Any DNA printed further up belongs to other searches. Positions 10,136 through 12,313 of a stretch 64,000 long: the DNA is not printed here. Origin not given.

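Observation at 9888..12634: About 239-bp direct repeats bracketing a serine-hydrolase (beta-lactamase-fold) gene. The repeat duplicates the rlmCD 3' end, its 3' UTR and its terminator.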

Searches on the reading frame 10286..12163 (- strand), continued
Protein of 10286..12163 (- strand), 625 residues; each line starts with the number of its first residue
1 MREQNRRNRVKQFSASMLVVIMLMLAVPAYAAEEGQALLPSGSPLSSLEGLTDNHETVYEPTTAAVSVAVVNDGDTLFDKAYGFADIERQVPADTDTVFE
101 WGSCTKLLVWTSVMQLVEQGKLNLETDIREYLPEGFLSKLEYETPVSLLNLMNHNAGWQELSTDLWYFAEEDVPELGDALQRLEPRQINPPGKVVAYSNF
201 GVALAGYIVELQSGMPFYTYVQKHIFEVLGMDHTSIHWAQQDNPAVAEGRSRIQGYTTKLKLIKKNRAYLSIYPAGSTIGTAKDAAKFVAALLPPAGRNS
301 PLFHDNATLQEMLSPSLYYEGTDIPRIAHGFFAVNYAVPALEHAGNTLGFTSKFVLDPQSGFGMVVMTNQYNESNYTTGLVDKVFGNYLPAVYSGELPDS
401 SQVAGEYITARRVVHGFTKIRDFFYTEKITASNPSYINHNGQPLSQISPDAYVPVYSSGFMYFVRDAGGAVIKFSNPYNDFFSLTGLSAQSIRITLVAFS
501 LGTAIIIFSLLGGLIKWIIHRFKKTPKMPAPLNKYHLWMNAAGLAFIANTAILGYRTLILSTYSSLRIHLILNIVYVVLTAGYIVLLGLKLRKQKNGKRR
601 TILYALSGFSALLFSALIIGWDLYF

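Call 40: find_encoding_contigs(protein=P0005, flank=10000, max_places=3)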
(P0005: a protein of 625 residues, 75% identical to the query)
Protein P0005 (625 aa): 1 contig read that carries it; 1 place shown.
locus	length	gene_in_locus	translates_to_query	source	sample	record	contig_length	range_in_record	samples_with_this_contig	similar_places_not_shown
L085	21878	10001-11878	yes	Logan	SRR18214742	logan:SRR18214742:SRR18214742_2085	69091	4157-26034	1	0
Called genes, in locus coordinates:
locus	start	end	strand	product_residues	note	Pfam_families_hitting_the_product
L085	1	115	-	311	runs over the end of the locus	PF00005:ABC_tran, PF13304:AAA_21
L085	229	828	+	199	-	PF00440:TetR_N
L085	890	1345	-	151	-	PF00571:CBS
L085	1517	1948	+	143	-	PF01047:MarR, PF12802:MarR_2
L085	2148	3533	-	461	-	PF05569:Peptidase_M56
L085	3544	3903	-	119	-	PF03965:Penicillinase_R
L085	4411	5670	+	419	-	PF00579:tRNA-synt_1b, PF22421:SYY_C-terminal, PF01479:S4 (weak)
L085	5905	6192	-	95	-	-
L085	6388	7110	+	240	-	PF00392:GntR, PF07702:UTRA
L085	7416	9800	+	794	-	PF09364:XFP_N, PF03894:XFP, PF09363:XFP_C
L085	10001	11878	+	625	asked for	PF00144:Beta-lactamase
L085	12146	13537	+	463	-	PF01554:MatE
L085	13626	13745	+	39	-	-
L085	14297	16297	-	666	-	PF14871:GHL6, PF08532:Glyco_hydro_42M (weak)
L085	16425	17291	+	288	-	PF02311:AraC_binding, PF12833:HTH_18, PF00165:HTH_AraC (weak)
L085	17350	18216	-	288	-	PF02311:AraC_binding, PF07883:Cupin_2, PF12833:HTH_18, PF00165:HTH_AraC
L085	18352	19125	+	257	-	PF04311:DUF459 (weak), PF00657:Lipase_GDSL (weak), PF13472:Lipase_GDSL_2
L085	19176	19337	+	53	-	-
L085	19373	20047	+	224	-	-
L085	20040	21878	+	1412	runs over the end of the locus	PF02837:Glyco_hydro_2_N (weak), PF22666:Glyco_hydro_2_N2 (faint), PF00703:Glyco_hydro_2, PF02836:Glyco_hydro_2_C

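Call 60: search_solved_structures(query=window:10286-12163:-, max_evalue=1e-10)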
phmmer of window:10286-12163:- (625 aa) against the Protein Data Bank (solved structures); distinct sequences matched with E-value up to 1e-10: 21.
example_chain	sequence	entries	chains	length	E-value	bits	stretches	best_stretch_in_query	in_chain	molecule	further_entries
9sn1_A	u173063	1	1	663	9.3e-24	87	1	62-362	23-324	Beta-lactamase family protein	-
7spn_A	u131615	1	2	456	7.4e-21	77.4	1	65-235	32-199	IS11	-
7v21_A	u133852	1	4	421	4.9e-18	68.1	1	64-293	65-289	Serine beta-lactamase-like protein LACTB, mitochondrial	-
4gdn_A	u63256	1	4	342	5.3e-18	68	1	65-381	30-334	Protein flp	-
2qmi_A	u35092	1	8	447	5.9e-18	67.9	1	60-236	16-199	Pbp related beta-lactamase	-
7ulw_A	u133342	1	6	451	5.1e-16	61.5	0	64-171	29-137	Serine beta-lactamase-like protein LACTB, mitochondrial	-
7v1y_A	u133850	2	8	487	6.5e-16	61.1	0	64-171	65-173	Serine beta-lactamase-like protein LACTB, mitochondrial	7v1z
2dns_A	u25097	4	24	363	1.5e-15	59.9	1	47-237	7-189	D-amino acid amidase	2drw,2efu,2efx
4y7p_A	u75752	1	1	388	2.7e-15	59.1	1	69-293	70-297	Alkaline D-peptidase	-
7pp3_A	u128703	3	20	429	3.8e-15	58.6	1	38-234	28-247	Esterase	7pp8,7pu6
6ksu_A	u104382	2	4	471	8.3e-13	50.9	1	56-287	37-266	Alpha/beta hydrolase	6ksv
9s7k_A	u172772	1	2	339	2.1e-12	49.5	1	69-351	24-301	D-alanyl-D-alanine carboxypeptidase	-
4e6x_A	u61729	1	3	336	2.4e-12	49.4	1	55-371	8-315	ClbP peptidase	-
3o3v_A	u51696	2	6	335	2.4e-12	49.3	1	55-371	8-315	beta-lactamase | ClbP peptidase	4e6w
7mdc_A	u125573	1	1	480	3.3e-12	48.9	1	54-379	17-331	Beta-lactamase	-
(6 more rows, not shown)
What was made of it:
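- On Serine beta-lactamase / PBP-fold hydrolases (Pfam PF00144, MEROPS S12-like): PDB relatives include LACTB, D-amino-acid amidase, ClbP and FmtA (call 60).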

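Call 73: find_encoding_contigs(protein=P0004, flank=10000, max_places=2)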
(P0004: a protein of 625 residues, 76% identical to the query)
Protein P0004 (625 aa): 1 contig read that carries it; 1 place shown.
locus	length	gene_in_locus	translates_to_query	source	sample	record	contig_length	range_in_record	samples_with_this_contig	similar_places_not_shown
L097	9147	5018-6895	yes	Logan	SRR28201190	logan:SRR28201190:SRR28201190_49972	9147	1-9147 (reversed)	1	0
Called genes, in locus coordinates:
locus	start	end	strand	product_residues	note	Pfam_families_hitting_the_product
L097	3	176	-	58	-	?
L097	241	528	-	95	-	-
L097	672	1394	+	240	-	PF00392:GntR, PF07702:UTRA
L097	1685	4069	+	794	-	PF09364:XFP_N, PF03894:XFP, PF09363:XFP_C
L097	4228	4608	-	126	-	-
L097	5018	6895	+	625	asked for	PF00144:Beta-lactamase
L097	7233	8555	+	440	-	PF01554:MatE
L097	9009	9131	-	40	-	-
